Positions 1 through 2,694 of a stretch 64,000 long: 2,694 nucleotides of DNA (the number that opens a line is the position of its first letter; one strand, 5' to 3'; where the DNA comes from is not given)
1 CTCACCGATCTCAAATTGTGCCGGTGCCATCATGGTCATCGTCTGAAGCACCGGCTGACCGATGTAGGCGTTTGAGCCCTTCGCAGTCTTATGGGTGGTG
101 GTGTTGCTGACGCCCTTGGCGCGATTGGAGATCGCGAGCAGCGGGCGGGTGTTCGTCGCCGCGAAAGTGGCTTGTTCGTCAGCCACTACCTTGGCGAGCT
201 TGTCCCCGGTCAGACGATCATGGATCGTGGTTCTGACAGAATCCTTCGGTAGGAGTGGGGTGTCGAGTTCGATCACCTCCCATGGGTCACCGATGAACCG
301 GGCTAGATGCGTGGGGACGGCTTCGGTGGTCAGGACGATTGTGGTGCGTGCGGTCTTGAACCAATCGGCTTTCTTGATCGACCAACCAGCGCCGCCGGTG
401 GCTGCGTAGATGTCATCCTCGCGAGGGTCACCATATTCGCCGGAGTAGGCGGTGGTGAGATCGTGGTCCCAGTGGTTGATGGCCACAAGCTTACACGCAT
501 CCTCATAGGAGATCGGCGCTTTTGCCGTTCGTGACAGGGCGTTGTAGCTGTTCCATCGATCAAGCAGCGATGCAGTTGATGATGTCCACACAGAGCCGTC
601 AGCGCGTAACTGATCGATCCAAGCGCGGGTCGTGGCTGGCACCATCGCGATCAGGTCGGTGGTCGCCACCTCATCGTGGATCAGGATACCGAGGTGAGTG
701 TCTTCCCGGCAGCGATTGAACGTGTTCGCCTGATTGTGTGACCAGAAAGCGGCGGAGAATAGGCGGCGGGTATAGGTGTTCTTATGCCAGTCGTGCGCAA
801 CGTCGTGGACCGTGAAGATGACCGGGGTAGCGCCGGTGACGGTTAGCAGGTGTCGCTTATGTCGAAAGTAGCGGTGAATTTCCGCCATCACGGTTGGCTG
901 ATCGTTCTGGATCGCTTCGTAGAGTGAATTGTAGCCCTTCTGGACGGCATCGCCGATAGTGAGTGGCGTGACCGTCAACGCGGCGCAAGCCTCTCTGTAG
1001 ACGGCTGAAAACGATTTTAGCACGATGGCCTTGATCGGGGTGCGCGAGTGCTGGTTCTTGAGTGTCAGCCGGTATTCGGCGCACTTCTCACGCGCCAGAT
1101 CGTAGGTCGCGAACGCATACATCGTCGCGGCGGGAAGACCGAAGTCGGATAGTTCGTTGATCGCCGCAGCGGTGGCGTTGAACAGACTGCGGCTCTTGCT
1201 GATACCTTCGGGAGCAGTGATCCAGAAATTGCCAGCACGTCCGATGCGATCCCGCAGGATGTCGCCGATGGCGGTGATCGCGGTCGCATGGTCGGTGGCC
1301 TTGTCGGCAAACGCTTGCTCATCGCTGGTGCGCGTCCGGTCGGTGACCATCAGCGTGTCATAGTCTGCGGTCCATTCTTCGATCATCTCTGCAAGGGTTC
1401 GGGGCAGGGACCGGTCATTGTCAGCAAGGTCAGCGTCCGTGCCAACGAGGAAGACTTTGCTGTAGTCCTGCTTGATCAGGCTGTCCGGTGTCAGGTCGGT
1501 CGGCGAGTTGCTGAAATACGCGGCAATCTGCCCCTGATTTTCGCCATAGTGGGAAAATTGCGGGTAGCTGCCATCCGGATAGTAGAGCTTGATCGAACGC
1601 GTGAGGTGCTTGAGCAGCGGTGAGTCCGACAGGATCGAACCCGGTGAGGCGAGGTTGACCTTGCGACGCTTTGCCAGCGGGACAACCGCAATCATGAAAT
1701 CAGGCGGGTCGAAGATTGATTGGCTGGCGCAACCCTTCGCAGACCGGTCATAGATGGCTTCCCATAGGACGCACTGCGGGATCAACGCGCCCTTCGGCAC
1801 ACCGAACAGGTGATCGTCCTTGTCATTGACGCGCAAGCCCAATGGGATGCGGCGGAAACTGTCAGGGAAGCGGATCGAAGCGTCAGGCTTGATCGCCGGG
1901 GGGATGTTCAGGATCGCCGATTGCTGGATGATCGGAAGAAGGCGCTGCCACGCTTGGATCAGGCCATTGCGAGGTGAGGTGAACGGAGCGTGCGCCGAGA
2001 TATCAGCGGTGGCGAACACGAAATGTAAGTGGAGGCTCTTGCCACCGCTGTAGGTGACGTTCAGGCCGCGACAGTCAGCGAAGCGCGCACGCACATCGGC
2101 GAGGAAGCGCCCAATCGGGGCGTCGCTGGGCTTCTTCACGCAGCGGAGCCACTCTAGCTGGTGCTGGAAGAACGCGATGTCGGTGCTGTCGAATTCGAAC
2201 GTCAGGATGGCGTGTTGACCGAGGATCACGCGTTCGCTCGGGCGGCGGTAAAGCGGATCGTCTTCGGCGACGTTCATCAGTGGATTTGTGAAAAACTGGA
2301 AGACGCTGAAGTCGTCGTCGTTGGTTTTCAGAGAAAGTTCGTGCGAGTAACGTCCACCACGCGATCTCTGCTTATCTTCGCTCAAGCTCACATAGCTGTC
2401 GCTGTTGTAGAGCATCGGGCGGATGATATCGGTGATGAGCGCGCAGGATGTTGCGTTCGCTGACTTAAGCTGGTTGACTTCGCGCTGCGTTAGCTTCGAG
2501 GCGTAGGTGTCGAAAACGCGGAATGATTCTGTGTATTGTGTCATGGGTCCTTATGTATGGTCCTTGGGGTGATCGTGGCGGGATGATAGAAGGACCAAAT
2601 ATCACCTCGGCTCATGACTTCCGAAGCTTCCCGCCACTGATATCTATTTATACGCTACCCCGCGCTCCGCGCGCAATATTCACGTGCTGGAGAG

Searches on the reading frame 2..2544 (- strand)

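Call 11: search_protein_families(library=pfam, proteins=[window:2-2544:-], max_evalue=0.01)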
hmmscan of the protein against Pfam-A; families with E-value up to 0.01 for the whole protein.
window:2-2544:- (847 aa): 0 families

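Call 12: search_protein_families(library=phrogs, proteins=[window:2-2544:-], max_evalue=0.001)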
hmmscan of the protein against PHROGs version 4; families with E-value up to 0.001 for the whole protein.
window:2-2544:- (847 aa): 0 families

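Call 15: search_solved_structures(query=window:2-2544:-, max_evalue=0.1)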
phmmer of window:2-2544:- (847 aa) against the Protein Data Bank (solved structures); distinct sequences matched with E-value up to 0.1: 0.

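Call 16: find_related_loci(query=window:2-2544:-, collection=viral_contigs, flank=6000)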
Query window:2-2544:- (847 aa) in viral_contigs; peptide patterns used: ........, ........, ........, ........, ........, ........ (x = any residue, [..] = any of these).
7 stretches matched a pattern, but none encodes a relative of the query by tblastn (E <= 1e-3).

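Call 18: find_homologous_proteins(query=window:2-2544:-, max_evalue=0.00001)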
Query window:2-2544:- (847 aa): 14 proteins with E <= 0.00001 among 8000 candidates.
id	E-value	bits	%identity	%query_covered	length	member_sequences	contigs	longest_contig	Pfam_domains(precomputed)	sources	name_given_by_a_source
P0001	0.0e+0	1846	94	100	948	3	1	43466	-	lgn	-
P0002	0.0e+0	1182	63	100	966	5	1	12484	-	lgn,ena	-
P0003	0.0e+0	1170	63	100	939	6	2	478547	-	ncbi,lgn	-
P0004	2.8e-252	858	49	100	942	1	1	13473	-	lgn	-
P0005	3.0e-180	620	41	100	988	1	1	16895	-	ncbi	-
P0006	1.4e-171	591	40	99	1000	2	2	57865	-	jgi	jgi:hypothetical protein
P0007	7.1e-170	585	39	99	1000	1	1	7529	-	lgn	-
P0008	1.4e-161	558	38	98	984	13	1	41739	-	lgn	-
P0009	8.2e-161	555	39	98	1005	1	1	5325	-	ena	-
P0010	8.6e-147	509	36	98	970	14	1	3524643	-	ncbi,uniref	ncbi:hypothetical protein [Brevundimonas diminuta]|uniref:hypothetical protein n=3 Tax=Brevundimonas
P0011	2.8e-122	428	35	98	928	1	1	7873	-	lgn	-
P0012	2.1e-103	365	38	64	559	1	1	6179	-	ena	-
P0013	9.6e-80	287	34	60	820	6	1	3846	-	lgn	-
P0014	2.0e-50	190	27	90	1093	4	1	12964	-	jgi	jgi:hypothetical protein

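Call 19: find_encoding_contigs(protein=P0001, flank=10000, max_places=3)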
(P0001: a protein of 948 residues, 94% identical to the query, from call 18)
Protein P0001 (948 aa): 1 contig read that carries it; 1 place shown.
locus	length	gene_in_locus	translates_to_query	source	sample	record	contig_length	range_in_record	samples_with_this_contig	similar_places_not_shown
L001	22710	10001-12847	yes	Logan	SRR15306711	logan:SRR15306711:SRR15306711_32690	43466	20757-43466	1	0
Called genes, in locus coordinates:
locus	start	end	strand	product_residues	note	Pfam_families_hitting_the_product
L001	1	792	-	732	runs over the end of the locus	PF02012:BNR (faint)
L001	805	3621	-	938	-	-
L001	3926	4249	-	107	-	-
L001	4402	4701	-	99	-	PF05015:HigB-like_toxin (weak)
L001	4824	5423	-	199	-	PF00239:Resolvase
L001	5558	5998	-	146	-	PF20901:Sf6_terminase (weak)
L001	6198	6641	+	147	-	-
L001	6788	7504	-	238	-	PF08867:FRG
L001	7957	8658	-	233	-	PF07589:PEP_exosort_dom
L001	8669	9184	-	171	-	PF07589:PEP_exosort_dom (weak)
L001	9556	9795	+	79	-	-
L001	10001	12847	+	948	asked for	-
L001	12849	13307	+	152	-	-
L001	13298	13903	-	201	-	-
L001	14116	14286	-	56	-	PF05930:Phage_AlpA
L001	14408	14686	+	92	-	-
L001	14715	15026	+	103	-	-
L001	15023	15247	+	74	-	-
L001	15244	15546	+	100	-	-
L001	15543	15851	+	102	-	-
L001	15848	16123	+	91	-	-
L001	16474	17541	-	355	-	-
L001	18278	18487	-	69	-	-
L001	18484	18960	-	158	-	-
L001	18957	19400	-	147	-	-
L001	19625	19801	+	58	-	-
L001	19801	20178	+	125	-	-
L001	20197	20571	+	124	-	-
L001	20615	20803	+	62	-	PF20561:DUF6771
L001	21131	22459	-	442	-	PF13356:Arm-DNA-bind_3, PF22022:Phage_int_M (weak), PF00589:Phage_integrase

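Call 20: find_encoding_contigs(protein=P0003, flank=10000, max_places=3)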
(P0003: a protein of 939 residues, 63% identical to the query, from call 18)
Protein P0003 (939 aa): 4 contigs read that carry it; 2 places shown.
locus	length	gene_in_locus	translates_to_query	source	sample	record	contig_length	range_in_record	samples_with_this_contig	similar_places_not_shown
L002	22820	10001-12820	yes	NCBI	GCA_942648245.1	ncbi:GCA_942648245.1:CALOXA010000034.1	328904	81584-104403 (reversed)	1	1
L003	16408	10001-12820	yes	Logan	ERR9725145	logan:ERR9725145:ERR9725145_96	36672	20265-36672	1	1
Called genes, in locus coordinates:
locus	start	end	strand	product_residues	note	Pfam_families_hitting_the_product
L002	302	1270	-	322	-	-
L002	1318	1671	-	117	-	-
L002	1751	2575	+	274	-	PF05014:Nuc_deoxyrib_tr (faint)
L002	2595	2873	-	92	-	-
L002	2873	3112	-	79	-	-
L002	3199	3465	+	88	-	-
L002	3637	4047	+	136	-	-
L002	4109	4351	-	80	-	-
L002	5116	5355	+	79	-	-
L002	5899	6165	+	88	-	-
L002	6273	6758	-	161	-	-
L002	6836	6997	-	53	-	-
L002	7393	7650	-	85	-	-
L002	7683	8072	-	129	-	-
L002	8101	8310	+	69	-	-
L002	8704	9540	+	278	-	PF26125:AcrVA2-like (weak)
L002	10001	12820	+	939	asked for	-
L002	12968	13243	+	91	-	-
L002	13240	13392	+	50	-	-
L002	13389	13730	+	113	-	-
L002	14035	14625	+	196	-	-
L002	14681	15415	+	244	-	PF02146:SIR2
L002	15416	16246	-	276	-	PF01790:LGT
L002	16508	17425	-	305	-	PF03193:RsgA_GTPase (faint), PF00009:GTP_EFTU, PF00350:Dynamin_N (weak), PF01926:MMR_HSR1, PF02421:FeoB_N, PF04548:AIG1 (weak), PF10662:PduV-EutP (faint), PF07650:KH_2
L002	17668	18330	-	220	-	PF14622:Ribonucleas_3_3, PF00636:Ribonuclease_3, PF00035:dsrm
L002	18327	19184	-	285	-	PF10502:Peptidase_S26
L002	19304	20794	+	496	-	PF00342:PGI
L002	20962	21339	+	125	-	PF13778:DUF4174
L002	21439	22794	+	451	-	PF07992:Pyr_redox_2, PF13738:Pyr_redox_3, PF00070:Pyr_redox, PF02852:Pyr_redox_dim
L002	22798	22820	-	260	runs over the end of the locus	PF00378:ECH_1, PF16113:ECH_2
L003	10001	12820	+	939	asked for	-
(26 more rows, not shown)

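Call 21: find_encoding_contigs(protein=P0002, flank=10000, max_places=3)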
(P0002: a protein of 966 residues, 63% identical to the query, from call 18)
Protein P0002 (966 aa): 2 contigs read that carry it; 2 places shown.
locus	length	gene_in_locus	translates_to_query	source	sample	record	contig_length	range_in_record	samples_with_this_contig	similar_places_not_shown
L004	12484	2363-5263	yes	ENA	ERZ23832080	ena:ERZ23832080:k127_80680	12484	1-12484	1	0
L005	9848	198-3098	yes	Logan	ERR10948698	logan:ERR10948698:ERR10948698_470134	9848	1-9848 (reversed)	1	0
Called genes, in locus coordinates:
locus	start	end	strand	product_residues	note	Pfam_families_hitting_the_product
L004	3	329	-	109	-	?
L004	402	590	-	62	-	-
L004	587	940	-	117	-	-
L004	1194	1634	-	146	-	PF01844:HNH, PF14279:HNH_5 (weak)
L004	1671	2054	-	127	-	-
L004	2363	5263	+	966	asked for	-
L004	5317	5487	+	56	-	PF12728:HTH_17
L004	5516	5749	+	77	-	-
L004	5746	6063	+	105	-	-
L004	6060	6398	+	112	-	-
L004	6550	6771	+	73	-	-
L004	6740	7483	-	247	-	-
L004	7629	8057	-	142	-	PF00959:Phage_lysozyme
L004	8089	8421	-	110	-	-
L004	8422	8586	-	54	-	-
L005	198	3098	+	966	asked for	-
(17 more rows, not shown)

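Call 26: search_solved_structures(query=A2, max_evalue=1, show_alignments=2)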
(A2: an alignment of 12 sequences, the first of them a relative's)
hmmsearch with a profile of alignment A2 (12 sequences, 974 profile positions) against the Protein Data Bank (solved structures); distinct sequences matched with E-value up to 1: 0.

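Call 27: search_protein_families(library=ncbifam, proteins=[P0001, P0010], max_evalue=1)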
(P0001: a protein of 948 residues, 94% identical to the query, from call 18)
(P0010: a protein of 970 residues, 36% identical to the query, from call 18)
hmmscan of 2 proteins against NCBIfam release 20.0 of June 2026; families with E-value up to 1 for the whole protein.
P0001 (948 aa): 0 families

P0010 (970 aa): 0 families

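Call 29: find_encoding_contigs(protein=P0004, flank=10000, max_places=2)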
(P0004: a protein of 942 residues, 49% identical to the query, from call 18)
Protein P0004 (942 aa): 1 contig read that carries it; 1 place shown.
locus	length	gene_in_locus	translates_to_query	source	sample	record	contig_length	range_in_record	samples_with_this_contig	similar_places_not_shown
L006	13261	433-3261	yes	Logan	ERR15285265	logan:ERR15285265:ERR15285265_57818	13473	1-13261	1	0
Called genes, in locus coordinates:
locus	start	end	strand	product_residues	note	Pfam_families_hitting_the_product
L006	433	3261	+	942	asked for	-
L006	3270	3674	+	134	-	-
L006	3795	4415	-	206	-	-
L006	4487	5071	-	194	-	-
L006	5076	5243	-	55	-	-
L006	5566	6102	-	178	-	-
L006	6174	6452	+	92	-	-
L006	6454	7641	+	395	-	-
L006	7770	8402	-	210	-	-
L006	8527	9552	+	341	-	PF01555:N6_N4_Mtase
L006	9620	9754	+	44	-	-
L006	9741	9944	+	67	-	-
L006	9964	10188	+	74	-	-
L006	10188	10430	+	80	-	-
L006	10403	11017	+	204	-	-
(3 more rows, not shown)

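Call 30: find_encoding_contigs(protein=P0006, flank=10000, max_places=2)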
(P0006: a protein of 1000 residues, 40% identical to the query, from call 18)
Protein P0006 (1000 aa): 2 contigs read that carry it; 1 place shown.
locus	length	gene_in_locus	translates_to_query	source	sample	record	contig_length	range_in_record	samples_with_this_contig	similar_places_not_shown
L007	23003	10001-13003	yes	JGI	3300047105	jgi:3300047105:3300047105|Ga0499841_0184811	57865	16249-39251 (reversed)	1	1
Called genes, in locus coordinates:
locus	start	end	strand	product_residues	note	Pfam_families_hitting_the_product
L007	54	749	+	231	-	PF17746:SfsA_N, PF03749:SfsA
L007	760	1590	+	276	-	PF00557:Peptidase_M24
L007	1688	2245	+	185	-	PF20582:UPF0758_N (weak)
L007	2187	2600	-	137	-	PF01381:HTH_3 (weak)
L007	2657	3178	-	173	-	-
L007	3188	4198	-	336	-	-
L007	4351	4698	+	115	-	-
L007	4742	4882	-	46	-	-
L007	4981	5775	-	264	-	-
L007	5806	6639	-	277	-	-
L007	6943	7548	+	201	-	PF00239:Resolvase, PF02796:HTH_7 (weak), PF13384:HTH_23 (weak)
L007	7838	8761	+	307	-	PF08401:ArdcN, PF18818:MPTase-PolyVal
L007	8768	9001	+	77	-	-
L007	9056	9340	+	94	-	-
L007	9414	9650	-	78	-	-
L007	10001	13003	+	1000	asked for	-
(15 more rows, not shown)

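Call 31: find_encoding_contigs(protein=P0008, flank=10000, max_places=2)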
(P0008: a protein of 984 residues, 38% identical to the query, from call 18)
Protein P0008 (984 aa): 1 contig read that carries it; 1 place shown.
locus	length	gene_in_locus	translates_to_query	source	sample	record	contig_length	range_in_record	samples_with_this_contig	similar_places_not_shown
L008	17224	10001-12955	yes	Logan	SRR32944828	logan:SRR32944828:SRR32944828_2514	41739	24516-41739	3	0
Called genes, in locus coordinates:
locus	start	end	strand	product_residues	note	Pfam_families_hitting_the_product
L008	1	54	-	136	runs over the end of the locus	PF11367:Tail_completion_gp17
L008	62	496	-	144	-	-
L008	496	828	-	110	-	PF05521:Phage_HCP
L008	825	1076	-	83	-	-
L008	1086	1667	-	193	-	PF05135:Phage_connect_1 (faint)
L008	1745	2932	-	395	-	PF05065:Phage_capsid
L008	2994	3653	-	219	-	PF04586:Peptidase_S78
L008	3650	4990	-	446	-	PF04860:Phage_portal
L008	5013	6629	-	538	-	PF03354:TerL_ATPase, PF20441:TerL_nuclease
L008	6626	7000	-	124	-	PF05119:Terminase_4 (weak)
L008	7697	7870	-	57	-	-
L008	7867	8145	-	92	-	-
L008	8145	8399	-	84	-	-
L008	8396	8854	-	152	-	-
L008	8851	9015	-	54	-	-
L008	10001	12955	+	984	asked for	-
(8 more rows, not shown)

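Call 32: find_related_loci(query=A2, collection=genome_contigs, flank=6000)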
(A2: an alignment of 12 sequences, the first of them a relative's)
Query A2 (948 aa) in genome_contigs; peptide patterns used: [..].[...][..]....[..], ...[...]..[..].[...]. (x = any residue, [..] = any of these).
42 stretches matched a pattern; 9 encode a relative of the query (tblastn E <= 1e-3); 9 distinct loci.
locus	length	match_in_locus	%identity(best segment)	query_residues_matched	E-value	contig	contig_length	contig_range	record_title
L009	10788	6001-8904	41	2-939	0e+0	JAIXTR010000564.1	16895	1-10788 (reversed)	MAG: Caulobacteraceae bacterium isolate C8_MAG_00046 pond_C8_MAG_00046_000000000176, whole genome shotgun sequence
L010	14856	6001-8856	36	14-945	4e-162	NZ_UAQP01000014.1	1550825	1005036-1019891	Brevundimonas vesicularis strain NCTC11166, whole genome shotgun sequence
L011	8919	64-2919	35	14-945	2e-158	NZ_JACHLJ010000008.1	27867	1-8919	Brevundimonas vesicularis strain S00192 Ga0436329_08, whole genome shotgun sequence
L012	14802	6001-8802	33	11-930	5e-146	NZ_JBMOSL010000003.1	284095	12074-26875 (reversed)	Brevundimonas sp. NPDC058933 NPDC058933_T48_C1.ctg-0003, whole genome shotgun sequence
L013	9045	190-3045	36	14-945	6e-163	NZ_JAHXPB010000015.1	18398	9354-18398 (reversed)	Brevundimonas sp. EYE_349 Seq_15, whole genome shotgun sequence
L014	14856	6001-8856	36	14-945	1e-159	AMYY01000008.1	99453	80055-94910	Alpha proteobacterium L41A L41A_contig00008, whole genome shotgun sequence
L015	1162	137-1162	37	14-353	2e-65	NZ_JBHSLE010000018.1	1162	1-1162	Brevundimonas faecalis strain CCUG 58127 platanus_K_default_18, whole genome shotgun sequence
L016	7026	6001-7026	36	14-353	4e-58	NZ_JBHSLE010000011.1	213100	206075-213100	Brevundimonas faecalis strain CCUG 58127 platanus_K_default_11, whole genome shotgun sequence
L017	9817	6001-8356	25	154-902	2e-12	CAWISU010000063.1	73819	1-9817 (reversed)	MAG: uncultured Acidobacteriota bacterium isolate MFD09222.bin.2.91 genome assembly, contig: contig_60209, whole genome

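Call 40: predict_structure(alignment_id=A2)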
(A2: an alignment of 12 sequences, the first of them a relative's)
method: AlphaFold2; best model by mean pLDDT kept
length: 948 residues; sequences in the alignment: 12
mean_pLDDT: 82.8   pTM: 0.59
mean pLDDT of the five models: 82.8, 81.7, 79.7, 76.3, 75.2
residues with pLDDT >= 90: 367; 70-90: 447; 50-70: 67; < 50: 67
segments of 3 or more residues with pLDDT < 50: 1-3, 285-303, 369-376, 400-402, 915-938, 940-948
pLDDT, mean of each block of 10 residues (from residue 1): 63 88 87 89 91 86 86 81 92 84 88 92 90 83 92 90 84 93 78 93 92 89 89 88 84 88 79 74 52 33 58 84 81 80 79 81 72 55 75 60 73 85 91 93 87 93 94 95 93 86 93 95 91 83 92 96 90 94 90 94 90 94 91 94 84 72 87 89 87 90 67 82 87 92 91 88 79 80 87 88 87 84 82 91 92 88 90 76 84 81 76 54 37 45 43
secondary structure, 60 per line:
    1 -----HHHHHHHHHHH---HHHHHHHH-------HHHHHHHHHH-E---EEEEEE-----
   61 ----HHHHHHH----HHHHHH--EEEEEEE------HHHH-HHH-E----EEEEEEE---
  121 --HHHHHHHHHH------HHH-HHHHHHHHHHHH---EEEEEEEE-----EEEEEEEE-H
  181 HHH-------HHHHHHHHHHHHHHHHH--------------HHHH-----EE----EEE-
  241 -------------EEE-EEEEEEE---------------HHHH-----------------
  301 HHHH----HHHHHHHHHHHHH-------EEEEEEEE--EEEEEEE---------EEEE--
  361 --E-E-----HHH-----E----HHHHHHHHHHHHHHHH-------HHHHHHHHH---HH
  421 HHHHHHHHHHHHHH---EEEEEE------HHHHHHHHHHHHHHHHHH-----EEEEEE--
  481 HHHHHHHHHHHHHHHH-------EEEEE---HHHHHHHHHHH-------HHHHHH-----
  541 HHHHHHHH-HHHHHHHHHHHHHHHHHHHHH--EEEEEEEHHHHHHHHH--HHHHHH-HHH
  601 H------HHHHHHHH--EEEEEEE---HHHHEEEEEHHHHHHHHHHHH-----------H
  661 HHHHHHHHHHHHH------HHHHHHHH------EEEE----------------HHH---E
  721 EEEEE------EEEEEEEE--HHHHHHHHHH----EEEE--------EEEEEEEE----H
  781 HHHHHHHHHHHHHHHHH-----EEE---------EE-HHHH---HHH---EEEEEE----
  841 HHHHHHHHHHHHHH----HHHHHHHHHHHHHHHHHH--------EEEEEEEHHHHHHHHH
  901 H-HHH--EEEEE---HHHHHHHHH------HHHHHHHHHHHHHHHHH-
elements in order (helices of 4 or more, strands of 3 or more residues): H6-16 H20-27 H35-44 E50-55 H65-71 H76-81 E84-90 H97-100 E111-117 H123-132 H143-154 E158-165 E171-178 H180-183 H191-207 H222-225 E237-239 E254-256 E258-264 H280-283 H301-304 H309-321 E329-336 E339-345 E355-358 H384-399 H407-415 H419-434 E438-443 H450-467 E473-478 H481-496 E504-508 H512-522 H530-535 H541-548 H550-570 E573-579 H580-588 H591-596 H598-601 H608-615 E618-624 H628-631 E632-636 H637-648 H660-673 H680-687 E694-697 E720-725 E732-739 H742-751 E756-759 E768-775 H780-797 E803-805 H818-821 E831-836 H841-854 H859-876 E885-891 H892-901 E908-912 H916-924 H931-947

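Call 43: find_encoding_contigs(protein=P0007, flank=6000, max_places=1)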
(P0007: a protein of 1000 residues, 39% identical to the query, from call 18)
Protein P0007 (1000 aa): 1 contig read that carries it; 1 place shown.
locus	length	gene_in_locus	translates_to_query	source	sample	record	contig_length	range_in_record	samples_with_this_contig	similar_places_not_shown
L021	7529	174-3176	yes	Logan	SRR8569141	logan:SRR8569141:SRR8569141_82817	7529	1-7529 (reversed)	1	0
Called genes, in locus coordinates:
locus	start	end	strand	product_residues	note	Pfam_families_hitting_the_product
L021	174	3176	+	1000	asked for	-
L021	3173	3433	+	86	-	-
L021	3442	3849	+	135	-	-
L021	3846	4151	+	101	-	-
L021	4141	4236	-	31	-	-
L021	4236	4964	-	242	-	PF03629:SASA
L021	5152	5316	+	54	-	-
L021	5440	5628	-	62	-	-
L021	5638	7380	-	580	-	PF00239:Resolvase, PF07508:Recombinase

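Call 44: find_encoding_contigs(protein=P0011, flank=6000, max_places=1)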
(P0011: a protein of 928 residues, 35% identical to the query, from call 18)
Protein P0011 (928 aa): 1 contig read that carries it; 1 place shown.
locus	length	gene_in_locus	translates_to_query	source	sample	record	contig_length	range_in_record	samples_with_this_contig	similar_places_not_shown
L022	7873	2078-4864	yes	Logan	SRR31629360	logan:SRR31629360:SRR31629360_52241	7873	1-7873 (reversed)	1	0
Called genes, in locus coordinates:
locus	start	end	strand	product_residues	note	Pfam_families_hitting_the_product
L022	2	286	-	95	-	?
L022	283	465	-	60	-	-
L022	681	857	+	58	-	-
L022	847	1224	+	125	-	-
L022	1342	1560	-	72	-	-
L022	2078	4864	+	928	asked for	-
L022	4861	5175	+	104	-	-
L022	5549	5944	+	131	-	PF05901:Excalibur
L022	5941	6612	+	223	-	PF00565:SNase, PF27542:ArfC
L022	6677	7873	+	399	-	?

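Call 45: find_encoding_contigs(protein=P0014, flank=6000, max_places=1)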
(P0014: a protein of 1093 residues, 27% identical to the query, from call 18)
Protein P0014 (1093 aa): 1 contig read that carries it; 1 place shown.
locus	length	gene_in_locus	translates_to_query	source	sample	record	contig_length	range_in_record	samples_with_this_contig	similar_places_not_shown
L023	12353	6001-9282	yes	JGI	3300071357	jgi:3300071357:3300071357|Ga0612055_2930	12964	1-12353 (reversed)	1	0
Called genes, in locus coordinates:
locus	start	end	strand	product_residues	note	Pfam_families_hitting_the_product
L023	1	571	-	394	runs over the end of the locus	?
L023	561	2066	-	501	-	PF12161:HsdM_N, PF02384:N6_Mtase, PF07669:Eco57I (weak)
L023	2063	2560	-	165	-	PF13560:HTH_31, PF01381:HTH_3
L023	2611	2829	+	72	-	-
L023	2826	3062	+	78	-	-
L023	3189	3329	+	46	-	-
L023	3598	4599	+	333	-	-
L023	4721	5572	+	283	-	-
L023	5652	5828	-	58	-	-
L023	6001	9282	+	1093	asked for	-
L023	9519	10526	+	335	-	PF14338:Mrr_N, PF04471:Mrr_cat, PF22722:NA-iREase1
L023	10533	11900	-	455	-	PF00929:RNase_T, PF26016:ExoI_C (weak)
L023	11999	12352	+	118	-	?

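Call 46: fold_search(model_id=the predicted structure, library=pdb)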
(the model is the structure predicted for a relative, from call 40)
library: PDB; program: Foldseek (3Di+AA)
matches with E <= 10: 782; with E <= 0.001: 92
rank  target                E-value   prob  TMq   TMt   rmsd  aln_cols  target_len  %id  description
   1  6fws_A                9.3e-09  1.00  0.27  0.35  14.7       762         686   12  Structure of DinG in complex with ssDNA and ADPBeF (released 2018-12-19)
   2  8s35_M                2.5e-08  1.00  0.25  0.35  14.7       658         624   11  DNA-bound Type IV-A3 CRISPR effector in complex with DinG helicase from K. pneumoniae (state I) (released 2024-11-06)
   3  6fws_B                5.6e-08  1.00  0.28  0.37  16.3       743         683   12  Structure of DinG in complex with ssDNA and ADPBeF (released 2018-12-19)
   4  7pmq_A                4.7e-07  1.00  0.21  0.39  14.9       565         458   10  DEAD-box helicase DbpA in the active conformation bound to a hairpin loop RNA and ADP/BeF3 (released 2022-09-14)
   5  8e2w                  5.2e-07  1.00  0.29  0.42  12.4       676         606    9  Structure of CRISPR-Associated DinG (released 2023-06-21)
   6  8v44                  5.2e-07  1.00  0.26  0.39  11.9       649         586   10  N-terminal truncation of CRISPR-associated DinG (released 2024-01-17)
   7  9ii8_A                7.1e-07  1.00  0.25  0.26  16.8       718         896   10  Crystal structure of Staphylococcus aureus DinG protein in complex with ssDNA (released 2025-06-25)
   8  5sva_Y                8.8e-07  1.00  0.27  0.41  12.4       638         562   10  Mediator-RNA Polymerase II Pre-Initiation Complex (released 2016-09-28)
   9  9p55                  1.2e-06  1.00  0.27  0.39  12.6       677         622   11  Structure of DNA-free long form XPD from Thermoplasma acidophilum (released 2026-01-21)
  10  3iqm                  1.3e-06  1.00  0.20  0.24  19.0       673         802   10  Active site mutants of B. subtilis SecA (released 2010-08-11)
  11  6ro4_B                1.7e-06  1.00  0.27  0.36  11.3       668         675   11  Structure of the core TFIIH-XPA-DNA complex (released 2019-07-03)
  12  7pli_J                1.8e-06  1.00  0.21  0.41  15.4       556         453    9  DEAD-box helicase DbpA bound to single stranded RNA and ADP/BeF3 (released 2022-09-07)
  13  7pli_A                1.9e-06  1.00  0.23  0.43  13.9       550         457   10  DEAD-box helicase DbpA bound to single stranded RNA and ADP/BeF3 (released 2022-09-07)
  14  7xex_A                1.9e-06  1.00  0.26  0.38  12.1       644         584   10  Crystal strucutre of apoCasDinG (released 2023-07-26)
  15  7o4i_0                1.9e-06  1.00  0.27  0.33  13.3       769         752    9  Yeast RNA polymerase II transcription pre-initiation complex with initial transcription bubble (released 2021-06-16)
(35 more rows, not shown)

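Call 51: search_protein_families(library=padloc, proteins=[P0001], max_evalue=0.01)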
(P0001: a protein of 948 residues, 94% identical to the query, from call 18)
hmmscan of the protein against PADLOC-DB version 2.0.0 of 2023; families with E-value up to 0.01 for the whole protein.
P0001 (948 aa): 0 families
